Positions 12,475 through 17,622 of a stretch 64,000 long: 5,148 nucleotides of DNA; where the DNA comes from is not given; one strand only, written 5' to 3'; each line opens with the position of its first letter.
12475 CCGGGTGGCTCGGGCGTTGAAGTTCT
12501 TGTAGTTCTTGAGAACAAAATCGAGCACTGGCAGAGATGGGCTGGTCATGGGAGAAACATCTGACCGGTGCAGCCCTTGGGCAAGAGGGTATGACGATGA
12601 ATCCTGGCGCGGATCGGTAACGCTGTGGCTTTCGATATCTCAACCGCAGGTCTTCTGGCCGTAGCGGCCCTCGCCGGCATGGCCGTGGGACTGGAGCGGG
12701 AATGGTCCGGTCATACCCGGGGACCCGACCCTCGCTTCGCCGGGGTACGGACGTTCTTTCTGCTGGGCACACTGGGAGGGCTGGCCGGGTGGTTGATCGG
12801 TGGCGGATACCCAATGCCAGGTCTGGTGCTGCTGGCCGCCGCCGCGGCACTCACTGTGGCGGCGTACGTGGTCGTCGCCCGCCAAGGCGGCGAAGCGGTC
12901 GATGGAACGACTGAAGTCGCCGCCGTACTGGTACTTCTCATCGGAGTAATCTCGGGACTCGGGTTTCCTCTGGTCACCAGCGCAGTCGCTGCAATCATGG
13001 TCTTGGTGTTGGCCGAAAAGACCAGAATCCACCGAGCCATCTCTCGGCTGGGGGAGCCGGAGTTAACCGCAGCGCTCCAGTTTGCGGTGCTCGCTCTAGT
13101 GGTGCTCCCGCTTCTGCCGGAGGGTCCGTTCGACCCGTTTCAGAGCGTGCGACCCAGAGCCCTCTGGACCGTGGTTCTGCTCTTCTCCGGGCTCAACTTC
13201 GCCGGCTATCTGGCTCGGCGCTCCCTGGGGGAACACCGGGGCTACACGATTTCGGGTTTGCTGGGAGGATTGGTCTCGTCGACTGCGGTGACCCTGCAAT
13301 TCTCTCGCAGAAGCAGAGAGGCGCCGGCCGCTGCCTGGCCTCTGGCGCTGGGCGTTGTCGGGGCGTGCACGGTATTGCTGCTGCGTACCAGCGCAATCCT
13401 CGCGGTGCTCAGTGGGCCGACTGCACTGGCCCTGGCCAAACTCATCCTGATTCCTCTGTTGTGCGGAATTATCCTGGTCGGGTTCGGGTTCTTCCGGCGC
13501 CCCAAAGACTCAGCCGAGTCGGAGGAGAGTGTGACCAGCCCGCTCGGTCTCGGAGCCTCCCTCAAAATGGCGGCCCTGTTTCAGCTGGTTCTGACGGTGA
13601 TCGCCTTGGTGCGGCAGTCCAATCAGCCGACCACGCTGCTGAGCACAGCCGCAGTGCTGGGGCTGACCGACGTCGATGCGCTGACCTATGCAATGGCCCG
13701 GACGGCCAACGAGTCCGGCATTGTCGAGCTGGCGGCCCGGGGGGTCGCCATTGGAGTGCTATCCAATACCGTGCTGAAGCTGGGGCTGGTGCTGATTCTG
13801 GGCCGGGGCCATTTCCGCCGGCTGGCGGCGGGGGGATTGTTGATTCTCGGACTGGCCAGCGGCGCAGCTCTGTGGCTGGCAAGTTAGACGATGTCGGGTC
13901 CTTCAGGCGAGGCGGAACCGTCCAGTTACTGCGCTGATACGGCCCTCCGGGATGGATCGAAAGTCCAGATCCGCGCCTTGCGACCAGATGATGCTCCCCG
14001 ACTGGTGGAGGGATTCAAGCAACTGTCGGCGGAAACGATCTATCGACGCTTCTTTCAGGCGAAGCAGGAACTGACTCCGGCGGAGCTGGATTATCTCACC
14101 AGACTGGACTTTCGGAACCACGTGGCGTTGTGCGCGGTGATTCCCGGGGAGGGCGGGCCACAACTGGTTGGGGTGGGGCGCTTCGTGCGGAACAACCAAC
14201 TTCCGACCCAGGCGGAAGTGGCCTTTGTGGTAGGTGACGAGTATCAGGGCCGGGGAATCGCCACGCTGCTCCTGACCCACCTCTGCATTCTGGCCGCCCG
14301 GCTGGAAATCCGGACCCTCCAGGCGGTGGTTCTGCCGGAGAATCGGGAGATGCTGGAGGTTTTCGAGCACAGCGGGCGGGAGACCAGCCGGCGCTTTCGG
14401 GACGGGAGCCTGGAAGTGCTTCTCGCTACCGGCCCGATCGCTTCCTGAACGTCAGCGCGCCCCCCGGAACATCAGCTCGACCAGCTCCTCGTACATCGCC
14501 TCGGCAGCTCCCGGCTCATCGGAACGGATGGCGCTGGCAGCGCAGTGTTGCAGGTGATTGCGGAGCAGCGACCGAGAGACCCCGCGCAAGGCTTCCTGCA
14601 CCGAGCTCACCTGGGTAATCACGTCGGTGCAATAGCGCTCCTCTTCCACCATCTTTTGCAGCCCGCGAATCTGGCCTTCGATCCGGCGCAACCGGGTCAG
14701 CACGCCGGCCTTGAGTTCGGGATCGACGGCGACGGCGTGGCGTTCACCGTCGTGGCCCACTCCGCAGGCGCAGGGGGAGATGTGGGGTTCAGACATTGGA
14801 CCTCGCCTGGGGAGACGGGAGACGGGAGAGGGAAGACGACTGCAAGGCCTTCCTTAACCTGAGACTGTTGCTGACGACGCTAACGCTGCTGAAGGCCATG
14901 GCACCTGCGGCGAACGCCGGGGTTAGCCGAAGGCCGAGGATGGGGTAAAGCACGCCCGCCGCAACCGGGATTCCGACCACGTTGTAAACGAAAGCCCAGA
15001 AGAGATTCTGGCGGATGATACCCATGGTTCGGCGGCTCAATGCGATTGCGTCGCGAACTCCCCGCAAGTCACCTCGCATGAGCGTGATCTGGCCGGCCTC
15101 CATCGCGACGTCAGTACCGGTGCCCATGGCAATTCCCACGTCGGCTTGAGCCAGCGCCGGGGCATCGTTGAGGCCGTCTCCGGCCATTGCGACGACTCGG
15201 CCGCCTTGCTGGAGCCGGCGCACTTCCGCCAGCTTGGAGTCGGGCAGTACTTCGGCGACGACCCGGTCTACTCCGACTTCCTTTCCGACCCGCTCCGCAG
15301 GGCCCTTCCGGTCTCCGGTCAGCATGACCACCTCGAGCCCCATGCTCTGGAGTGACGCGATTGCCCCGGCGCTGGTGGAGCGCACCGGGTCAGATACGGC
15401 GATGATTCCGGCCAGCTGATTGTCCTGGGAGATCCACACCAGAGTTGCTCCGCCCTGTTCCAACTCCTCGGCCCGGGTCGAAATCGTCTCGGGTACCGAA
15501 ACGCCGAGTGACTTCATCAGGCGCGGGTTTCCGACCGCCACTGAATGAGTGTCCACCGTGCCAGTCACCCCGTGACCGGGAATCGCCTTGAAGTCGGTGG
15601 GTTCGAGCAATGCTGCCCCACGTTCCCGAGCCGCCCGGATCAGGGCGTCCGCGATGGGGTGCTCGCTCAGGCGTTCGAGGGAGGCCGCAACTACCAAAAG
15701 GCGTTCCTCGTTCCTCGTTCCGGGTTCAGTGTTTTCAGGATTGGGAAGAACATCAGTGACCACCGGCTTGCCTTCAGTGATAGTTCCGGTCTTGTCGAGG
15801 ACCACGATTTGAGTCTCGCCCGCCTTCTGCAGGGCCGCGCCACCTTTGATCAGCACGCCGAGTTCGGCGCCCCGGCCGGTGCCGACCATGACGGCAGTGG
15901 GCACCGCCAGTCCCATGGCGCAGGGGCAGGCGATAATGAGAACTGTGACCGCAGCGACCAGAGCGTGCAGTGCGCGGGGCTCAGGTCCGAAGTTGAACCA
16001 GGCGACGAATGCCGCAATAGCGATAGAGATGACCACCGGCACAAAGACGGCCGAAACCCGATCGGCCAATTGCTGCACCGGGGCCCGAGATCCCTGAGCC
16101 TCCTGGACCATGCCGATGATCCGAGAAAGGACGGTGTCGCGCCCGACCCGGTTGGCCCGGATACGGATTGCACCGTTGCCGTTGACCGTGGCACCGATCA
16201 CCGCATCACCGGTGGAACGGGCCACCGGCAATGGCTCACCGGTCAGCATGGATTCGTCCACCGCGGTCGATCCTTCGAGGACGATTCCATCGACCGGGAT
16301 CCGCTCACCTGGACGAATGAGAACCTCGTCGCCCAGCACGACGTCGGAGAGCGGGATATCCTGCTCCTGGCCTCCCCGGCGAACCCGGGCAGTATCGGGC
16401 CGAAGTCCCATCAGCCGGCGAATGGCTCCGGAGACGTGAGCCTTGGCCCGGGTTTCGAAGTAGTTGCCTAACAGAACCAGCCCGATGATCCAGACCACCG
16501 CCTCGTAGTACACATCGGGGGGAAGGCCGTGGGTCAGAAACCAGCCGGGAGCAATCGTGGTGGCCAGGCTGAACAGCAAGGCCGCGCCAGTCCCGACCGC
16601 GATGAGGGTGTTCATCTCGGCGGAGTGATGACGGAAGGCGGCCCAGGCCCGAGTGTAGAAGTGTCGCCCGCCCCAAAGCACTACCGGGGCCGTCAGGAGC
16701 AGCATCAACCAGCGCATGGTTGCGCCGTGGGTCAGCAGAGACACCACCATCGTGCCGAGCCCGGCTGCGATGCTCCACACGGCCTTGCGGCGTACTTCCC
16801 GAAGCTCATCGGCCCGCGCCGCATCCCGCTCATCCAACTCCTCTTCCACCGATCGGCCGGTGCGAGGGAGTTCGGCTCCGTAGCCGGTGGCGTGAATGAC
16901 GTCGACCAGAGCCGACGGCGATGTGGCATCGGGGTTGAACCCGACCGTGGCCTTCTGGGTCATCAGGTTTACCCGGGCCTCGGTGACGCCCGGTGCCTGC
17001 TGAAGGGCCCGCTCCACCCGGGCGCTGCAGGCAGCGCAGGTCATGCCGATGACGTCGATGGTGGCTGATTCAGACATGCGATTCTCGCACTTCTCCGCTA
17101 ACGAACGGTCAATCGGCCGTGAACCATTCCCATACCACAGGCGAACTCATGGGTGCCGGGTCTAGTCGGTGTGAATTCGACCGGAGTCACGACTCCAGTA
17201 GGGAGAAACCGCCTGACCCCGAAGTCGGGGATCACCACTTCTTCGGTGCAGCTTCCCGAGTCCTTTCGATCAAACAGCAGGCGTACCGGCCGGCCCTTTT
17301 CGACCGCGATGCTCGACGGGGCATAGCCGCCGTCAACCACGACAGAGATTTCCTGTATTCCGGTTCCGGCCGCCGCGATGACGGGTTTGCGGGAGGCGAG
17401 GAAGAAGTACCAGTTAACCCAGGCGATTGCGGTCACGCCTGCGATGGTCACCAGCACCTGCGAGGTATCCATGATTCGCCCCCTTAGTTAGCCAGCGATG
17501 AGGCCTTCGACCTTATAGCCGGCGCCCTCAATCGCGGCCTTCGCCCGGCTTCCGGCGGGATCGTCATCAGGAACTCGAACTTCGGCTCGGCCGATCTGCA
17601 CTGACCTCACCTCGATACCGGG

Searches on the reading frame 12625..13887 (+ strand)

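Call 60: search_protein_families(library=pfam, proteins=[window:12625-13887:+], max_evalue=0.0001)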
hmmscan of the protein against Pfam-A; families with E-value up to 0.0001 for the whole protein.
window:12625-13887:+ (420 aa): 2 families
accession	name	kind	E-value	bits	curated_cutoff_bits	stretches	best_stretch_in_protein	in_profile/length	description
PF13194.11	DUF4010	-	3.3e-46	158.1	30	1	186-393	2-210/210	Domain of unknown function (DUF4010)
PF02308.21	MgtC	-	2.9e-13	50.7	31.4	1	11-137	1-120/121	MgtC family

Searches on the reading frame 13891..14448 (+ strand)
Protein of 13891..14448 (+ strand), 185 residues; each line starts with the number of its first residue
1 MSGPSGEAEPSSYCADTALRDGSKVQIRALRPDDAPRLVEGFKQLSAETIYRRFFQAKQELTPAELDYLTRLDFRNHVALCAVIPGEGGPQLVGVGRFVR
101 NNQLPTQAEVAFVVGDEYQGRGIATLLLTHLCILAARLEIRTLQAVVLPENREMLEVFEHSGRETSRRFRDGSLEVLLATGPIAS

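Call 60: search_protein_families(library=pfam, proteins=[window:13891-14448:+], max_evalue=0.0001)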
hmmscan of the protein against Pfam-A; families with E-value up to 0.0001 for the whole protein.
window:13891-14448:+ (185 aa): 2 families
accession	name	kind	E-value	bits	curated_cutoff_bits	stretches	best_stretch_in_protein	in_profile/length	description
PF13302.13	Acetyltransf_3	-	1.8e-11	45.3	25.4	1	25-162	2-136/138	Acetyltransferase (GNAT) domain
PF00583.31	Acetyltransf_1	-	1.8e-09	38.4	20.7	1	61-161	15-114/116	Acetyltransferase (GNAT) family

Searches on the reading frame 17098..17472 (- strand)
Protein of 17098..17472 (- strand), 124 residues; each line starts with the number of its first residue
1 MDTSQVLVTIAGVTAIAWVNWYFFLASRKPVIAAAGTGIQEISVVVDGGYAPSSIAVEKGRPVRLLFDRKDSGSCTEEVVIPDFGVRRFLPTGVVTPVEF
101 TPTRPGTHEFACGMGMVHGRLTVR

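Call 3: search_protein_families(library=pfam, proteins=[window:17098-17472:-], max_evalue=0.01)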
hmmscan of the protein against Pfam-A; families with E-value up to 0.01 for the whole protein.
window:17098-17472:- (124 aa): 1 family
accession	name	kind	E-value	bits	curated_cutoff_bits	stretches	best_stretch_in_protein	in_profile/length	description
PF13473.12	Cupredoxin_1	-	4.1e-19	69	27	1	18-123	4-104/104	Cupredoxin-like domain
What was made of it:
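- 14789..17703 (-): copZ-like HMA protein (17488-17703), cupredoxin-like protein (17098-17472) and CopA P-type ATPase (14789-17077): the adjacent copper-export module. Pfam Cupredoxin_1 (call 3).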
